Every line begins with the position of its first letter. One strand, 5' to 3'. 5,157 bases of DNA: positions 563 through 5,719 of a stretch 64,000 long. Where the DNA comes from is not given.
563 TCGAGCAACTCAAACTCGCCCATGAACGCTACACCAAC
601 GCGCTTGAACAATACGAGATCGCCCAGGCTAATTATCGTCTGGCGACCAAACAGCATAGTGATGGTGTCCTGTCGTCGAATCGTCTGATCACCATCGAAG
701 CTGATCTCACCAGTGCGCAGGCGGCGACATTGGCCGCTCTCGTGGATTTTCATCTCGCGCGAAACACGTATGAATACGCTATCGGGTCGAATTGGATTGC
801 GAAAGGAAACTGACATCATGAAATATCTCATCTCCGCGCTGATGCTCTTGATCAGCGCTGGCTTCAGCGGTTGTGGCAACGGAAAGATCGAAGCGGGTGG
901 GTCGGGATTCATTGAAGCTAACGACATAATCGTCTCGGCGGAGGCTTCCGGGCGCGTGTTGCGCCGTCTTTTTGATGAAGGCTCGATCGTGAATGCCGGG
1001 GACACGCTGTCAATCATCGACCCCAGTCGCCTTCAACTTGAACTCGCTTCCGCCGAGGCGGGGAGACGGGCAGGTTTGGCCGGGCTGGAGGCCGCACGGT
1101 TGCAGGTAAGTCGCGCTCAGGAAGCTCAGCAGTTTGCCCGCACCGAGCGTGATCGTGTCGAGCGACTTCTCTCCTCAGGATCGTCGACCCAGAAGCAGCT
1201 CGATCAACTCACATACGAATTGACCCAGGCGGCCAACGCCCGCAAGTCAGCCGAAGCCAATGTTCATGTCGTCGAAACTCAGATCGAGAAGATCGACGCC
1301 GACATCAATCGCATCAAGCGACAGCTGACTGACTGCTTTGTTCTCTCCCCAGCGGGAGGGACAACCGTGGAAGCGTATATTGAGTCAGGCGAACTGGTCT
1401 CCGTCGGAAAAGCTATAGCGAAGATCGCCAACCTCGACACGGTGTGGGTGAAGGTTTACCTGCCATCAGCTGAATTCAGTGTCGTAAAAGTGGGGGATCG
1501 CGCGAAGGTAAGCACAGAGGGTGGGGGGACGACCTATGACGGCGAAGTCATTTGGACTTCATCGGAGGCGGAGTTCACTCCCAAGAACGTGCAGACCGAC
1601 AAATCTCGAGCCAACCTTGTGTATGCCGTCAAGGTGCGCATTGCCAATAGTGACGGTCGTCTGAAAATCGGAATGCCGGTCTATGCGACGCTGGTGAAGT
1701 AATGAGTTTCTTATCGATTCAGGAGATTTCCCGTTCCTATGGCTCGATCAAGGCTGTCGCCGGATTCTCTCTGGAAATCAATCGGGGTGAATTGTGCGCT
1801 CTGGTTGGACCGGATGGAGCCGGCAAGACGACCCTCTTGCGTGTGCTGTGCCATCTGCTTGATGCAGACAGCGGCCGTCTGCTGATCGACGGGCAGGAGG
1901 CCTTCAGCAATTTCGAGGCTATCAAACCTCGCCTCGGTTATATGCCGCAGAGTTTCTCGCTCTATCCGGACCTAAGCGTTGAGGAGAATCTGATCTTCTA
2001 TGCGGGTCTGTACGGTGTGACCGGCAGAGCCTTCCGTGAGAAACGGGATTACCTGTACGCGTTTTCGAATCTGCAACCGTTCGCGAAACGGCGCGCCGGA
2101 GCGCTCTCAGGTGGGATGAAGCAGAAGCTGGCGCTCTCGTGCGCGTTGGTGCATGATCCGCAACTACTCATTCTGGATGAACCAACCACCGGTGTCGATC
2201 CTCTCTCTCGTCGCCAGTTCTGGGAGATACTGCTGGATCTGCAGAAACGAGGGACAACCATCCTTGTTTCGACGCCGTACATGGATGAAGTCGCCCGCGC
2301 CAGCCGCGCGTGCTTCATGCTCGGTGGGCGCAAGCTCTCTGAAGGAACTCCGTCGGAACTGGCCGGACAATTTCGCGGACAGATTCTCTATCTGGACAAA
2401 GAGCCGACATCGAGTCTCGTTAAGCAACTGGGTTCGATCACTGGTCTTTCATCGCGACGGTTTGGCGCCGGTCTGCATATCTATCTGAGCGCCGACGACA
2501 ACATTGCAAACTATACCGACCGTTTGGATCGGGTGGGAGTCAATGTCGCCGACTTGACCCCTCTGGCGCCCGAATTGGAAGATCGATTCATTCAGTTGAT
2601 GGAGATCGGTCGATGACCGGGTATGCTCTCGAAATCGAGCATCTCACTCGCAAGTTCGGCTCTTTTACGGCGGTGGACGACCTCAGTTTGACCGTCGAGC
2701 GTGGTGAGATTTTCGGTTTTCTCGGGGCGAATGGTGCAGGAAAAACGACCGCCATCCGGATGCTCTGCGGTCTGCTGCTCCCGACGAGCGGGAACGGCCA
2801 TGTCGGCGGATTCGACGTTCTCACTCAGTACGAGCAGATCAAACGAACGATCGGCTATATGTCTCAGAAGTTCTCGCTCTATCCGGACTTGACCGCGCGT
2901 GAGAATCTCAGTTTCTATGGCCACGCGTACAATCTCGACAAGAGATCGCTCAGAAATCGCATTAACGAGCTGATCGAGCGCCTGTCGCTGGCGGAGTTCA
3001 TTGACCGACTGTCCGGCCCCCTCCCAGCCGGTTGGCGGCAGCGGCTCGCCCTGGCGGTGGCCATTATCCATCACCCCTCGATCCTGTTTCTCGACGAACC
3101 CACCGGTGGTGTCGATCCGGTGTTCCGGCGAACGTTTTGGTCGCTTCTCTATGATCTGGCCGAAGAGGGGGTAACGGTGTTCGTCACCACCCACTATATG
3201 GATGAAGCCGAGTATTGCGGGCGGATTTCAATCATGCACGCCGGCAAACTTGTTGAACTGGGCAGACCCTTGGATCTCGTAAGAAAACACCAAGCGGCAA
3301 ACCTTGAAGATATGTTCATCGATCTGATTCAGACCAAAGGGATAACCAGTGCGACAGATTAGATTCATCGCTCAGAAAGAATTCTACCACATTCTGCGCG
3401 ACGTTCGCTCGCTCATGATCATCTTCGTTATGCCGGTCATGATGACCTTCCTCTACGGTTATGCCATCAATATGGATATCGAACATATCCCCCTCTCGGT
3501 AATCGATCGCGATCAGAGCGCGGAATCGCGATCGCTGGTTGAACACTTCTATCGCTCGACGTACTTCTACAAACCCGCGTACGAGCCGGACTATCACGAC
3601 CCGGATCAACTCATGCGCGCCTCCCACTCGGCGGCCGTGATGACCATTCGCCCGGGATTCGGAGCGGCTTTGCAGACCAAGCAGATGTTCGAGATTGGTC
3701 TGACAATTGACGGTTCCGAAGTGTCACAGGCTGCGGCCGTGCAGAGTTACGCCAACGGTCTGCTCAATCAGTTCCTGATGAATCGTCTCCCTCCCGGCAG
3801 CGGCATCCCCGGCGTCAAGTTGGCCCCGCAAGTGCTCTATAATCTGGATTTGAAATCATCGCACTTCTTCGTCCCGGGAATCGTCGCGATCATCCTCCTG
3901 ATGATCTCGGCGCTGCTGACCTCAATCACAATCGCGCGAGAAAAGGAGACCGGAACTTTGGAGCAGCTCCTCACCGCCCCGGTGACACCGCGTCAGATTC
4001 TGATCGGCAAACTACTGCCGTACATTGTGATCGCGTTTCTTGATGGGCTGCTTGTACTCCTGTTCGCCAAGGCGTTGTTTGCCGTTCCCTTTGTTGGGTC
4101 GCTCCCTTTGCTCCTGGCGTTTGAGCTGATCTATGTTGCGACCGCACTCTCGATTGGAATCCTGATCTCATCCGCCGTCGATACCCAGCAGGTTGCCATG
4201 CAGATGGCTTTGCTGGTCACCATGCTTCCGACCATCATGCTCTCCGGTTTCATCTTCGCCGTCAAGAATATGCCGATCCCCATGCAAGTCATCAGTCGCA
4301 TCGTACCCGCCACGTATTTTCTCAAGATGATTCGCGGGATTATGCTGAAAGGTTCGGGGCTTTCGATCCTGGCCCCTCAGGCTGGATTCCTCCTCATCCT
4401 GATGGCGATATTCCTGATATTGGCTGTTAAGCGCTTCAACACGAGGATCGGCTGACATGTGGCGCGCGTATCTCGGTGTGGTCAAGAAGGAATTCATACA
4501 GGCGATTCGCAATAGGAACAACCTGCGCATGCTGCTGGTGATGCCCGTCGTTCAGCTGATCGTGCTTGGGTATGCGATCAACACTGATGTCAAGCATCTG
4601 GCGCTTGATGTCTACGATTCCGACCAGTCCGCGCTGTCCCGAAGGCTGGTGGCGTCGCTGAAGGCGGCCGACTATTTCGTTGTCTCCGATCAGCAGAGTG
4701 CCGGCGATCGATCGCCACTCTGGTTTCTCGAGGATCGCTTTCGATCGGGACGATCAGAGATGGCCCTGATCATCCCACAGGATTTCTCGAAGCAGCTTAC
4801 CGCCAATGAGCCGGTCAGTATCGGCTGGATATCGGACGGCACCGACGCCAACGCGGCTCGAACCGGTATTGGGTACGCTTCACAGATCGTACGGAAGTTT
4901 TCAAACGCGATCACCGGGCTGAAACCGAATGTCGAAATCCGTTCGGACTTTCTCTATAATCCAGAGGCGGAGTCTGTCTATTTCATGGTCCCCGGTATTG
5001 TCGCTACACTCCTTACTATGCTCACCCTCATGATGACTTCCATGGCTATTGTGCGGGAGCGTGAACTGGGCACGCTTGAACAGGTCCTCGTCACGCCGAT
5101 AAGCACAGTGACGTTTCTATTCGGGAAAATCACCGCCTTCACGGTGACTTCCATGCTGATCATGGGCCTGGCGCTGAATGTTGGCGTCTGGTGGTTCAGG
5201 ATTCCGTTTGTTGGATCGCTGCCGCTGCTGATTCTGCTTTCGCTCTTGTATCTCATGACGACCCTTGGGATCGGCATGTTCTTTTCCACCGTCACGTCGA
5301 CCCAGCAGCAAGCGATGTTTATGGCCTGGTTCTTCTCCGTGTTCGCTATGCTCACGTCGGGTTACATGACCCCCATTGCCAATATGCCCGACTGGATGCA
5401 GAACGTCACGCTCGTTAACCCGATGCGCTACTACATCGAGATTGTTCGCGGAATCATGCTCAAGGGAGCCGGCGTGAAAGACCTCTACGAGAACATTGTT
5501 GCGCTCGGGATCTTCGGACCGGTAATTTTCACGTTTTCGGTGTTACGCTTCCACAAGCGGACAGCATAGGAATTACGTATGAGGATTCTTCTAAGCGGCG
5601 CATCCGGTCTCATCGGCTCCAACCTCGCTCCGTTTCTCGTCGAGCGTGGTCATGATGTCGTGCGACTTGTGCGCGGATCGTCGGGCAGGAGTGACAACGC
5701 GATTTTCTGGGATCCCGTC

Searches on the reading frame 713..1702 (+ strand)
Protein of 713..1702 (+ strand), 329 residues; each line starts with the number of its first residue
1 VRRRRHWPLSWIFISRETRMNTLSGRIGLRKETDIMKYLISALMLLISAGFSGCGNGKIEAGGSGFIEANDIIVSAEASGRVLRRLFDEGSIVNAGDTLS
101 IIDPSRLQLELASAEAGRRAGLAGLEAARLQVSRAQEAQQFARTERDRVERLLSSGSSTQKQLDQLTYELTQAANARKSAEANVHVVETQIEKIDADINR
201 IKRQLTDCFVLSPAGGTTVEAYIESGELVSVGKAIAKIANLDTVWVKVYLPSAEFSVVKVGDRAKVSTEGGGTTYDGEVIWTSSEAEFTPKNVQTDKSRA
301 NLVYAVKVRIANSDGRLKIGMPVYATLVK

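Call 26: search_protein_families(library=pfam, proteins=[window:713-1702:+], max_evalue=0.001)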
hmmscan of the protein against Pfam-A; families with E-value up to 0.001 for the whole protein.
window:713-1702:+ (329 aa): 2 families
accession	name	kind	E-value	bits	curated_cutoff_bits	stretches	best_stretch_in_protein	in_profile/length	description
PF13437.12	HlyD_3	-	1.2e-16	61.8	22.2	1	210-317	2-103/106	HlyD family secretion protein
PF16576.10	HlyD_D23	-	8.7e-16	58.3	30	1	163-321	77-212/214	Barrel-sandwich domain of CusB or HlyD membrane-fusion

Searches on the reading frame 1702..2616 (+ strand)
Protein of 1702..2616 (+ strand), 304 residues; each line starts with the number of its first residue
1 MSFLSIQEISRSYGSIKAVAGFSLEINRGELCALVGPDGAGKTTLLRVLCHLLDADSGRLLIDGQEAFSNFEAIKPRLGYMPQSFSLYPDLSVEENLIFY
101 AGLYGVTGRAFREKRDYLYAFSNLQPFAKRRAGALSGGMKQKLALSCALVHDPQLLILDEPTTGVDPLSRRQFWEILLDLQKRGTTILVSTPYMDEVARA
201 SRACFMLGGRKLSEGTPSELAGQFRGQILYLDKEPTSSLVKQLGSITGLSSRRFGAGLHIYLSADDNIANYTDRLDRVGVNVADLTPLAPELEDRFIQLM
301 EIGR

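Call 26: search_protein_families(library=pfam, proteins=[window:1702-2616:+], max_evalue=0.001)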
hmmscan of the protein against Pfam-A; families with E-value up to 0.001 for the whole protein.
window:1702-2616:+ (304 aa): 4 families
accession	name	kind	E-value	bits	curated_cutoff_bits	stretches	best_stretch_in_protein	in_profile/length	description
PF00005.33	ABC_tran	-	2.8e-31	109.4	25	1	21-163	3-137/137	ABC transporter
PF13304.12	AAA_21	-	7.9e-13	49.6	27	1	131-191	234-297/304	AAA domain, putative AbiEii toxin, Type IV TA system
PF13401.12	AAA_22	-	0.00035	21.3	27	0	30-193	6-125/130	AAA domain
PF13481.12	AAA_25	-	0.00068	19.7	27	0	26-50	30-54/195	AAA domain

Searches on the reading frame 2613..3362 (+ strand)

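Call 26: search_protein_families(library=pfam, proteins=[window:2613-3362:+], max_evalue=0.001)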
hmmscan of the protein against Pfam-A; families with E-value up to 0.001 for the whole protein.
window:2613-3362:+ (249 aa): 3 families
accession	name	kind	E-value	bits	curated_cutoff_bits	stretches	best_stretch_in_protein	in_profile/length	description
PF00005.33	ABC_tran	-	8.7e-30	104.5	25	1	22-164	2-136/137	ABC transporter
PF13304.12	AAA_21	-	1.7e-09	38.6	27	1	143-194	243-298/304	AAA domain, putative AbiEii toxin, Type IV TA system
PF13476.12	AAA_23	-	0.00058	21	27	0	14-56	6-44/201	AAA domain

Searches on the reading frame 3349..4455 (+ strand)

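Call 26: search_protein_families(library=pfam, proteins=[window:3349-4455:+], max_evalue=0.001)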
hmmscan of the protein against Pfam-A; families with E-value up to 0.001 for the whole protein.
window:3349-4455:+ (368 aa): 4 families
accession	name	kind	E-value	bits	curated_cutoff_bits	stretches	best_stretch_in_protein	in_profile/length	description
PF12698.13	ABC2_membrane_3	-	9.5e-46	156.9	31.6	1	22-360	4-346/347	ABC-2 family transporter protein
PF01061.29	ABC2_membrane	-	1.1e-23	84.4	26.9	1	162-333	38-211/211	ABC-2 type transporter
PF12679.13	ABC2_membrane_2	-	3.1e-22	79.6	27.2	1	7-365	3-280/283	ABC-2 family transporter protein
PF12730.13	ABC2_membrane_4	-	7.7e-05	23.2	27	1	179-284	56-158/179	ABC-2 family transporter protein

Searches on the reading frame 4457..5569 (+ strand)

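Call 26: search_protein_families(library=pfam, proteins=[window:4457-5569:+], max_evalue=0.001)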
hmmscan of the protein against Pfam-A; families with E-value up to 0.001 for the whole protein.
window:4457-5569:+ (370 aa): 4 families
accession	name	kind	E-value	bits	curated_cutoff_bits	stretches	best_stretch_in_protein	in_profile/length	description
PF12698.13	ABC2_membrane_3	-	1.8e-47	162.6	31.6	1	25-362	6-346/347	ABC-2 family transporter protein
PF01061.29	ABC2_membrane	-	2e-31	109.6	26.9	1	173-335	47-211/211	ABC-2 type transporter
PF12679.13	ABC2_membrane_2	-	4.3e-19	69.3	27.2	1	8-368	3-281/283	ABC-2 family transporter protein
PF12730.13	ABC2_membrane_4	-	0.00015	22.3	27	1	182-280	56-154/179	ABC-2 family transporter protein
